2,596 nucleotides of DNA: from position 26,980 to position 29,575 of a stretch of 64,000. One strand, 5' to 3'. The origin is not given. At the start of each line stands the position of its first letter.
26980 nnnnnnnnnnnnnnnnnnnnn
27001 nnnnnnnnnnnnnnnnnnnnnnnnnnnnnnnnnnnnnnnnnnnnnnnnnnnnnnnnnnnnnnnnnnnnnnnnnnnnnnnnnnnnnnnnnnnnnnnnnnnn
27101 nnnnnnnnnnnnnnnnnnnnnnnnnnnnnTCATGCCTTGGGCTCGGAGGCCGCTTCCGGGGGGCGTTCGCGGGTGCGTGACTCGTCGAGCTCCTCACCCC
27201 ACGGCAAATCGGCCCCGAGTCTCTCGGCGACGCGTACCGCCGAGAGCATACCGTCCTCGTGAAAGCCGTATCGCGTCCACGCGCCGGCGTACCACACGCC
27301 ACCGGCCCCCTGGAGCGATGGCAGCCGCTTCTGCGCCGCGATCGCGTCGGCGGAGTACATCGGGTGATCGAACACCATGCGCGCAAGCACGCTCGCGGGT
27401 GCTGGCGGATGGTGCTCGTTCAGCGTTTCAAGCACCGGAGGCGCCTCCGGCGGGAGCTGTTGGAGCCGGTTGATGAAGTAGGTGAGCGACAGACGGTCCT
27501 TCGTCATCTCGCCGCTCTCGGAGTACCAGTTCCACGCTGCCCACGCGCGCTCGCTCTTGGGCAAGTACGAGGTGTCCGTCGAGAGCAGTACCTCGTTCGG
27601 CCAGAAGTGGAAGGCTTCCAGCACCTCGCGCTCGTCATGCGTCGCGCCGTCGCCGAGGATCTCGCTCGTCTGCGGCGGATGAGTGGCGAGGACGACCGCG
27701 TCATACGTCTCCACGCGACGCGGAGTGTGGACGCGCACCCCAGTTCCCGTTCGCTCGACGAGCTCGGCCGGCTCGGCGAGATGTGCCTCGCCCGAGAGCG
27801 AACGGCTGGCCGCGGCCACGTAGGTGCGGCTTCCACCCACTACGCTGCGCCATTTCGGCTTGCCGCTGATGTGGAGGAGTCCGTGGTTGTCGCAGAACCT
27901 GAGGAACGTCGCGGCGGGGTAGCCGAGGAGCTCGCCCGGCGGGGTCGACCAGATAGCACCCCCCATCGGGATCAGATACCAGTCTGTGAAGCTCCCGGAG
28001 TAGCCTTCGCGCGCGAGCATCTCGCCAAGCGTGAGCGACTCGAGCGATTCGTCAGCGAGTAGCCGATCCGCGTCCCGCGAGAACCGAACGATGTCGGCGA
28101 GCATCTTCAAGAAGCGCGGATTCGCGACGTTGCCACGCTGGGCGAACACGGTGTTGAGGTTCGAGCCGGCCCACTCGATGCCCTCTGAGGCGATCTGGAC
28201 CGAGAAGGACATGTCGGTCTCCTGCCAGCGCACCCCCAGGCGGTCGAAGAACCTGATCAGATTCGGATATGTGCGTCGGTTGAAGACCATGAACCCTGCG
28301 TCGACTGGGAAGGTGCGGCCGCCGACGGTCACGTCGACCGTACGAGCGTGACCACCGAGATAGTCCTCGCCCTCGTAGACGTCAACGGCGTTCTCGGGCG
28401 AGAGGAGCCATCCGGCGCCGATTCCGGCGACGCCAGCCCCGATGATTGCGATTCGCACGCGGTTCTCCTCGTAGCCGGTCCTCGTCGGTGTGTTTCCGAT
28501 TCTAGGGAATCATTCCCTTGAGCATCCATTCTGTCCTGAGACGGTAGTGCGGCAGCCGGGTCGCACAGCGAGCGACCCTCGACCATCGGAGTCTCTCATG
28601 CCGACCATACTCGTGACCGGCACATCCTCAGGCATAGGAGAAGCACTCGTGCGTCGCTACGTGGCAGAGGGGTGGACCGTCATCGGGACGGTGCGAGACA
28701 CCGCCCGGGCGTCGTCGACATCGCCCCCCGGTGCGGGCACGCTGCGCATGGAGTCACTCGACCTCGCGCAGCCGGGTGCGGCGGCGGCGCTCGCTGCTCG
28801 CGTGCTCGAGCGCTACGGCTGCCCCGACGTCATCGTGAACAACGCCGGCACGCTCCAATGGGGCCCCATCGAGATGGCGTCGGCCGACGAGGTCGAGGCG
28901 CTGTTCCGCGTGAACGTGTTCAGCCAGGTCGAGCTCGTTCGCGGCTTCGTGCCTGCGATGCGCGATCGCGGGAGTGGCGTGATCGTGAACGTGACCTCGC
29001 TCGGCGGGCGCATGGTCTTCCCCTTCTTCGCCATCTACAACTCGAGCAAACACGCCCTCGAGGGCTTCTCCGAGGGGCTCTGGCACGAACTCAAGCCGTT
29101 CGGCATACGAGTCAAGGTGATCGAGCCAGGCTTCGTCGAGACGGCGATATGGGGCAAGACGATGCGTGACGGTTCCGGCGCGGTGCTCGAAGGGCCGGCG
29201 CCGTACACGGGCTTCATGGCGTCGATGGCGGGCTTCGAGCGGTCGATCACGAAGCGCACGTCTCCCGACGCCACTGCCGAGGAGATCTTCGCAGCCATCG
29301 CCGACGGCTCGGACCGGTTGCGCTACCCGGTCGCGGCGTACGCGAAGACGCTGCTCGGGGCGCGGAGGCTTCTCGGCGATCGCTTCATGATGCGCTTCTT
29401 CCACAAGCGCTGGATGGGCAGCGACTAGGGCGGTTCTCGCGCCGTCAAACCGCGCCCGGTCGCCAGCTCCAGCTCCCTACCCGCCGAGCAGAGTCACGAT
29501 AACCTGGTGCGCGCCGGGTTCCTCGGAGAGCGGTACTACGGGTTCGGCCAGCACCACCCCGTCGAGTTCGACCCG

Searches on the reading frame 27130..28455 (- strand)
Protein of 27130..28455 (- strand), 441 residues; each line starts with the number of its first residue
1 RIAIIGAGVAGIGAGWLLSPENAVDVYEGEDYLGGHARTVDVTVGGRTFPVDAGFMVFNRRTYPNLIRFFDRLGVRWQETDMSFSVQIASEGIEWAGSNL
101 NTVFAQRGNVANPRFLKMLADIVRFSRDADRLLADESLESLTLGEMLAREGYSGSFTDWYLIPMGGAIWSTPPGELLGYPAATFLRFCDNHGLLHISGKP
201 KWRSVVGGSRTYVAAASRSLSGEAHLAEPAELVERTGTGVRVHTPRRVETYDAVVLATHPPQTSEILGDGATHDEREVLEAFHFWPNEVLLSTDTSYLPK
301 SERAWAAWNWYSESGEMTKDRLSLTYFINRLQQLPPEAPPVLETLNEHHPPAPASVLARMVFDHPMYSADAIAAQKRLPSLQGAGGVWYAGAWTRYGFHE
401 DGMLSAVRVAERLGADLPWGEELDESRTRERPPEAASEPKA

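Call 65: search_protein_families(library=pfam, proteins=[window:27130-28455:-], max_evalue=0.001)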
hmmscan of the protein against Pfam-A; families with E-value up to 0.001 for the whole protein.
window:27130-28455:- (441 aa): 3 families
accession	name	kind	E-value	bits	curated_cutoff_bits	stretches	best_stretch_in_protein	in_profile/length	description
PF01593.30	Amino_oxidase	-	9.3e-16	58.6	19.8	1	22-413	15-442/443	Flavin containing amine oxidoreductase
PF13450.12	NAD_binding_8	-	3.8e-11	43.5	21.9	1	4-73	1-68/68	NAD(P)-binding Rossmann-like domain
PF01266.30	DAO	-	0.0006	19.9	27.9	0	1-37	1-38/353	FAD dependent oxidoreductase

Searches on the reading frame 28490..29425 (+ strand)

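Call 65: search_protein_families(library=pfam, proteins=[window:28490-29425:+], max_evalue=0.001)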
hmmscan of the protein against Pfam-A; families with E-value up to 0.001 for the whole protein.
window:28490-29425:+ (312 aa): 5 families
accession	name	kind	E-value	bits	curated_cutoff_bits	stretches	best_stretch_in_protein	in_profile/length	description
PF00106.31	adh_short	-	7.2e-44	150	26.6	1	39-224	2-190/195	short chain dehydrogenase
PF13561.12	adh_short_C2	-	2.4e-32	112.8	27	1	46-222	3-182/236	Enoyl-(Acyl carrier protein) reductase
PF01370.27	Epimerase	-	6.1e-06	26.3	20.9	1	40-143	1-92/240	NAD dependent epimerase/dehydratase family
PF23441.1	SDR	-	5.5e-05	23.1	27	1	155-227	135-205/258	SDR-like rossmann domain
PF08643.16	DUF1776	-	0.00066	19.6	25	1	123-216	104-199/294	Fungal family of unknown function (DUF1776)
